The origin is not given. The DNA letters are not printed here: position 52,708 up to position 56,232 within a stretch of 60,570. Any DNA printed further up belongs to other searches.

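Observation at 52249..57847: Hybrid [FeFe]-hydrogenase-type operon: NuoE-like, a NuoF-like flavoprotein fused to a GltD/NfnB-like NADPH module, and HydA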

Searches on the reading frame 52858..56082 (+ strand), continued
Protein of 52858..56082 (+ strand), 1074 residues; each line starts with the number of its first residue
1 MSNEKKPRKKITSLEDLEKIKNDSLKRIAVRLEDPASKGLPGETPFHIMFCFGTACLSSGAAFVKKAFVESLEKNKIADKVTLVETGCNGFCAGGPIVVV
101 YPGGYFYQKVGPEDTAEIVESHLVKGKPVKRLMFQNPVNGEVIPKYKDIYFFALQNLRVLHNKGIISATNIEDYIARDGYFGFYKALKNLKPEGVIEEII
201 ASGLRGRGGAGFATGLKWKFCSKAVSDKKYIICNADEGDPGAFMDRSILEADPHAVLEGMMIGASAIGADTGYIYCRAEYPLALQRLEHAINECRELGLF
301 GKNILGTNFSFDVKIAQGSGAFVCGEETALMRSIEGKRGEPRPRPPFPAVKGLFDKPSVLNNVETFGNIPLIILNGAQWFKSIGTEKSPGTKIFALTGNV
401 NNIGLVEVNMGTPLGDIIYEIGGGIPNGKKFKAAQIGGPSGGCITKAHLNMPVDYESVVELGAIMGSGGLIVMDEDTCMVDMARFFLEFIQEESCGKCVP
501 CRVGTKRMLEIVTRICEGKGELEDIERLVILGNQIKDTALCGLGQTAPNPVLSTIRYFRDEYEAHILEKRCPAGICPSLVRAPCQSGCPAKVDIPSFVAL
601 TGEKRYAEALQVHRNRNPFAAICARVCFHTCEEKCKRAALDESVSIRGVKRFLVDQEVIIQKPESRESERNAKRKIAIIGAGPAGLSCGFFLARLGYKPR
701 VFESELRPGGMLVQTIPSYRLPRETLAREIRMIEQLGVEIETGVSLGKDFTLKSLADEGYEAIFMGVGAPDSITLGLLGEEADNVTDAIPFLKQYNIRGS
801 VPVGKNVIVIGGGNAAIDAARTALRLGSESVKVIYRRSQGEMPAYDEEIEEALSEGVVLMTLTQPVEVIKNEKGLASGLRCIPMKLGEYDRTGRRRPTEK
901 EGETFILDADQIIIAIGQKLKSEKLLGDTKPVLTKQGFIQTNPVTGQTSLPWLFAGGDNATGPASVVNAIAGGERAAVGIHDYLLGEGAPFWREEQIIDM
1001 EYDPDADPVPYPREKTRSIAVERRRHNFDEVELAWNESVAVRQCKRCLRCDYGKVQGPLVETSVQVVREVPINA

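Call 77: find_encoding_contigs(protein=P0016, flank=6000, max_places=1)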
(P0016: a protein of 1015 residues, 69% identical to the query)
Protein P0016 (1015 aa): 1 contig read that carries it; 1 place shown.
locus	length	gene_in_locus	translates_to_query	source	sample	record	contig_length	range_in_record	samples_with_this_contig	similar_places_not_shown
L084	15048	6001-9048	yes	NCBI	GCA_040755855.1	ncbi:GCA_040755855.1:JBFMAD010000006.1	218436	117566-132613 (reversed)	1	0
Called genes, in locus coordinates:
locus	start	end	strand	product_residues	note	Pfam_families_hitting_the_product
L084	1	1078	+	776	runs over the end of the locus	-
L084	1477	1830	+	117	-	-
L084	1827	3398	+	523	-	PF13581:HATPase_c_2, PF02518:HATPase_c, PF12838:Fer4_7 (faint), PF13187:Fer4_9 (weak), PF13237:Fer4_10 (weak), PF02906:Fe_hyd_lg_C (weak), PF04060:FeS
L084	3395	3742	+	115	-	-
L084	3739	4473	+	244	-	PF02811:PHP, PF13263:PHP_C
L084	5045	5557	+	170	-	PF01257:2Fe-2S_thioredx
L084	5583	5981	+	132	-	-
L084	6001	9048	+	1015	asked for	PF01257:2Fe-2S_thioredx (weak), PF01512:Complex1_51K, PF01266:DAO (faint), PF10589:NADH_4Fe-4S, PF14691:Fer4_20, PF07992:Pyr_redox_2, PF13450:NAD_binding_8, PF13738:Pyr_redox_3 (weak), +3 more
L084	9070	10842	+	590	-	PF13510:Fer2_4, PF12838:Fer4_7 (faint), PF13187:Fer4_9 (faint), PF10588:NADH-G_4Fe-4S_3, PF00037:Fer4 (faint), PF02906:Fe_hyd_lg_C, PF02256:Fe_hyd_SSU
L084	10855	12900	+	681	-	PF00037:Fer4 (faint), PF13187:Fer4_9 (weak), PF13237:Fer4_10, PF02906:Fe_hyd_lg_C, PF04060:FeS, PF00512:HisKA, PF02518:HATPase_c, PF14501:HATPase_c_5 (weak), +2 more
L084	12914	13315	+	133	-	PF00072:Response_reg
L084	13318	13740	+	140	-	PF00072:Response_reg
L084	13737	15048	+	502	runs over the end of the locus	PF00072:Response_reg, PF00512:HisKA, PF02518:HATPase_c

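Call 78: find_encoding_contigs(protein=P0039, flank=6000, max_places=1)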
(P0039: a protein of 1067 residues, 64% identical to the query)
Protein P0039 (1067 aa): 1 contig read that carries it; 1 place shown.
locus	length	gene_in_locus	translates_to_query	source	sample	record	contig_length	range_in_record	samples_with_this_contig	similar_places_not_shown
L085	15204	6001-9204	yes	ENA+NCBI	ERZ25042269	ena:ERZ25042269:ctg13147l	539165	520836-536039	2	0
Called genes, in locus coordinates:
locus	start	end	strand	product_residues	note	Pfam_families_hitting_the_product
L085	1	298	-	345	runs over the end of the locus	PF08240:ADH_N, PF16912:Glu_dehyd_C, PF00107:ADH_zinc_N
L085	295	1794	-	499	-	PF00370:FGGY_N, PF02782:FGGY_C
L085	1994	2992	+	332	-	PF00356:LacI, PF00532:Peripla_BP_1, PF13407:Peripla_BP_4, PF13377:Peripla_BP_3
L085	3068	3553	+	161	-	PF00582:Usp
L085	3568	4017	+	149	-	PF00359:PTS_EIIA_2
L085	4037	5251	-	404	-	PF21088:MS_channel_1st, PF00924:MS_channel_2nd, PF21082:MS_channel_3rd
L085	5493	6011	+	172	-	PF01257:2Fe-2S_thioredx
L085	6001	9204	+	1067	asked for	PF01257:2Fe-2S_thioredx, PF01512:Complex1_51K, PF10589:NADH_4Fe-4S, PF14691:Fer4_20, PF01946:Thi4 (weak), PF07992:Pyr_redox_2, PF13450:NAD_binding_8, PF13738:Pyr_redox_3, +6 more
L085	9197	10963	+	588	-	PF00111:Fer2 (weak), PF13510:Fer2_4, PF10588:NADH-G_4Fe-4S_3, PF12838:Fer4_7, PF13183:Fer4_8 (weak), PF14697:Fer4_21 (weak), PF02906:Fe_hyd_lg_C, PF02256:Fe_hyd_SSU, +4 more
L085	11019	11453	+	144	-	PF00571:CBS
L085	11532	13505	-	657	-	PF00583:Acetyltransf_1 (weak), PF02518:HATPase_c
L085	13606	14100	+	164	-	PF03351:DOMON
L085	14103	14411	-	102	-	PF03992:ABM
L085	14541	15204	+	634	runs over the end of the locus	PF13682:CZB, PF00015:MCPsignal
